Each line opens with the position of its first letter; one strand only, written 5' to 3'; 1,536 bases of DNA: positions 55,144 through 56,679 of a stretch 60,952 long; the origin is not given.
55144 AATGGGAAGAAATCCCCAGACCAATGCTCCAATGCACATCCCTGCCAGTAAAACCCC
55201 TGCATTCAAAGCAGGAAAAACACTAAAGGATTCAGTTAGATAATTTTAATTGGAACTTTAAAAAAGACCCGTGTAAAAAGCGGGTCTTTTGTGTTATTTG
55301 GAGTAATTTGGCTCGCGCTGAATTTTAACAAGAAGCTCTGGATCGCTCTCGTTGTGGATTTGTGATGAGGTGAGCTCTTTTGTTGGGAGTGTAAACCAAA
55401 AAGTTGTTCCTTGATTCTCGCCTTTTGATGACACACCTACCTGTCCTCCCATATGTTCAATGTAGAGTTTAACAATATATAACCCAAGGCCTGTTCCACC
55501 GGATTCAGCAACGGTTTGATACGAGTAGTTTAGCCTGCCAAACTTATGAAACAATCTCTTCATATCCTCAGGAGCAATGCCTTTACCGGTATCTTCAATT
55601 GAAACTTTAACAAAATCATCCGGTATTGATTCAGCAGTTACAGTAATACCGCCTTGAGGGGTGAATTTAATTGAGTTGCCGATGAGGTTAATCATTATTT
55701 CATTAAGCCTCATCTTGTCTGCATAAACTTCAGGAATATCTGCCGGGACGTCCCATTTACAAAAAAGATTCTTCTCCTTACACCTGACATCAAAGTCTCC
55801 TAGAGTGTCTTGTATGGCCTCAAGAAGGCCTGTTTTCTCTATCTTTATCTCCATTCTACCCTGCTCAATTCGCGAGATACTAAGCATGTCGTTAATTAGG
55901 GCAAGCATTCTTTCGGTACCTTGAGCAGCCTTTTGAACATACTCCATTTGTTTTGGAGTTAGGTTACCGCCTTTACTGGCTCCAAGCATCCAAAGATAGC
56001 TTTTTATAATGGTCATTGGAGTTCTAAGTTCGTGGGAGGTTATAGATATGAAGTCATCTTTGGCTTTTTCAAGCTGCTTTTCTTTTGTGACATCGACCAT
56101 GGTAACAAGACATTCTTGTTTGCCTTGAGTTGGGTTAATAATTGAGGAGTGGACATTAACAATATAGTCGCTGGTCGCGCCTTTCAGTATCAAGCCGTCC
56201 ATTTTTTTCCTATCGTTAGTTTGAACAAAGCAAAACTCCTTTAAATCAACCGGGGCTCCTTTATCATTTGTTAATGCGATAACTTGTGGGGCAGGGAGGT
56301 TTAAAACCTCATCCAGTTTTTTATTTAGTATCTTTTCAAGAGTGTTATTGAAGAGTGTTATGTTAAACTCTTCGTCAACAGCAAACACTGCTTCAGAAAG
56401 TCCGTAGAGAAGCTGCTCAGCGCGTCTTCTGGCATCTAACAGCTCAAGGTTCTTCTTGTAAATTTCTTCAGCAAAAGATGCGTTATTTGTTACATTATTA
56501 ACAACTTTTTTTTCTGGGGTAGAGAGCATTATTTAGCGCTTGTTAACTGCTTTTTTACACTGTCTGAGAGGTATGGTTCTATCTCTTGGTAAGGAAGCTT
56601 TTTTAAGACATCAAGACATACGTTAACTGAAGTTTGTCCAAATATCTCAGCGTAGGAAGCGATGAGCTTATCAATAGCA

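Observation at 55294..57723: Candidate three-part split sensory system: stand-alone membrane sensor, small adaptor and soluble PAS kinase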

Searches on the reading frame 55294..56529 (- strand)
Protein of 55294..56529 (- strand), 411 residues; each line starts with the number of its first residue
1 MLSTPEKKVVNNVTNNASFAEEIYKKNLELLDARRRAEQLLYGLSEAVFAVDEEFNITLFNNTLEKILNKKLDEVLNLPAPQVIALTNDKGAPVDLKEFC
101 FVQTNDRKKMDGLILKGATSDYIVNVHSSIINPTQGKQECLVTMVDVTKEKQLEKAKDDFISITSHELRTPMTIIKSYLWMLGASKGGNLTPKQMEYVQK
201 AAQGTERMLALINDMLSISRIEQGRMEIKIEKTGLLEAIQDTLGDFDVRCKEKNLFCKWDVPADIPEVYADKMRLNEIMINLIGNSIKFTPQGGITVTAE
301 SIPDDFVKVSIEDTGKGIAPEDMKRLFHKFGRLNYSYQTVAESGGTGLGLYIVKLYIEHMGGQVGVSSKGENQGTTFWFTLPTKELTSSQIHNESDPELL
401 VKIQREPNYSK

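Call 3: search_protein_families(library=pfam, proteins=[window:55294-56529:-], max_evalue=0.1)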
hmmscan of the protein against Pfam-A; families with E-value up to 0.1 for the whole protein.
window:55294-56529:- (411 aa): 6 families
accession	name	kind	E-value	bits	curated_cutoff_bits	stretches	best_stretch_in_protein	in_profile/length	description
PF02518.31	HATPase_c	-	1.1e-27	97.1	26.4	1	271-384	2-110/111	Histidine kinase-, DNA gyrase B-, and HSP90-like ATPase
PF00512.31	HisKA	-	2.2e-17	63.3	26.9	1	156-224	1-66/66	His Kinase A (phospho-acceptor) domain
PF13426.13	PAS_9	-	0.00035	21.2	27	1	46-149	2-103/103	PAS domain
PF13589.12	HATPase_c_3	-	0.00087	19.8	25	1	275-373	3-97/137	Histidine kinase-, DNA gyrase B-, and HSP90-like ATPase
PF00989.32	PAS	-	0.0011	19.4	22.6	1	38-89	4-55/113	PAS fold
PF13581.12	HATPase_c_2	-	0.0051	17.3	27.4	1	275-378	36-124/127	Histidine kinase-like ATPase domain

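Call 4: search_protein_families(library=ncbifam, proteins=[window:55294-56529:-], max_evalue=0.1)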
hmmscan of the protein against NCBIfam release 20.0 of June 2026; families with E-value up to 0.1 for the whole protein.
window:55294-56529:- (411 aa): 93 families (the best 25 are shown)
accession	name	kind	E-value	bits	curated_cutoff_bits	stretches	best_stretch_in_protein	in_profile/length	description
NF046044.1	PnpS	equivalog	3.7e-64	217.1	400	1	17-382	37-390/390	two-component system histidine kinase PnpS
NF033092.0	HK_WalK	equivalog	3.8e-61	207.4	725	1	32-382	255-593/594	cell wall metabolism sensor histidine kinase WalK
TIGR02966.1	phoR_proteo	equivalog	1.2e-53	182.2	334.2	1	35-380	6-332/333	phosphate regulon sensor histidine kinase PhoR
TIGR02956.1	TMAO_torS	equivalog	6.8e-50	170.1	676.5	1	152-393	459-692/967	TMAO reductase system sensor histidine kinase/response regulator TorS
NF011874.0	PRK15347.1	equivalog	1.2e-48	165.9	852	1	152-390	393-621/921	two component system sensor kinase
NF045911.1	TCSHisKinNblS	equivalog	2.7e-48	164.7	1000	1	18-382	248-619/621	two-component system sensor histidine kinase NblS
NF047874.1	MASE3_PAS_HK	subfamily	2.3e-45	155.5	560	1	20-396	250-638/655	MASE3 domain-containing sensor histidine kinase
NF008318.0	PRK11107.1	equivalog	1.9e-44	152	890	1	146-396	280-530/920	two-component sensor histidine kinase BarA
NF041947.1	LuxQ_Vibrio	equivalog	1.7e-42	145.3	1200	1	152-395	467-708/843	quorum-sensing autoinducer 2 sensor kinase/phosphatase LuxQ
NF006800.0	PRK09303.1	equivalog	1.6e-39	136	342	1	155-384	149-378/383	histidine kinase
NF038297.2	hybrid_HK_HrmK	equivalog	3.8e-39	134.8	725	1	152-394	230-468/607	hybrid histidine kinase/response regulator HrmK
NF033093.1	HK_VicK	exception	1.4e-37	129.4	680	1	15-385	76-437/448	cell wall metabolism sensor histidine kinase VicK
NF008235.0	PRK11006.1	equivalog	3.2e-36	125.1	390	1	137-387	184-427/431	phosphate regulon sensor histidine kinase PhoR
NF008302.0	PRK11091.1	equivalog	7.3e-35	120.3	838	1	153-392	276-514/779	aerobic respiration two-component sensor histidine kinase ArcB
NF008468.0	PRK11360.1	equivalog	9.4e-35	120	646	1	29-386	262-611/616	two-component system sensor histidine kinase AtoS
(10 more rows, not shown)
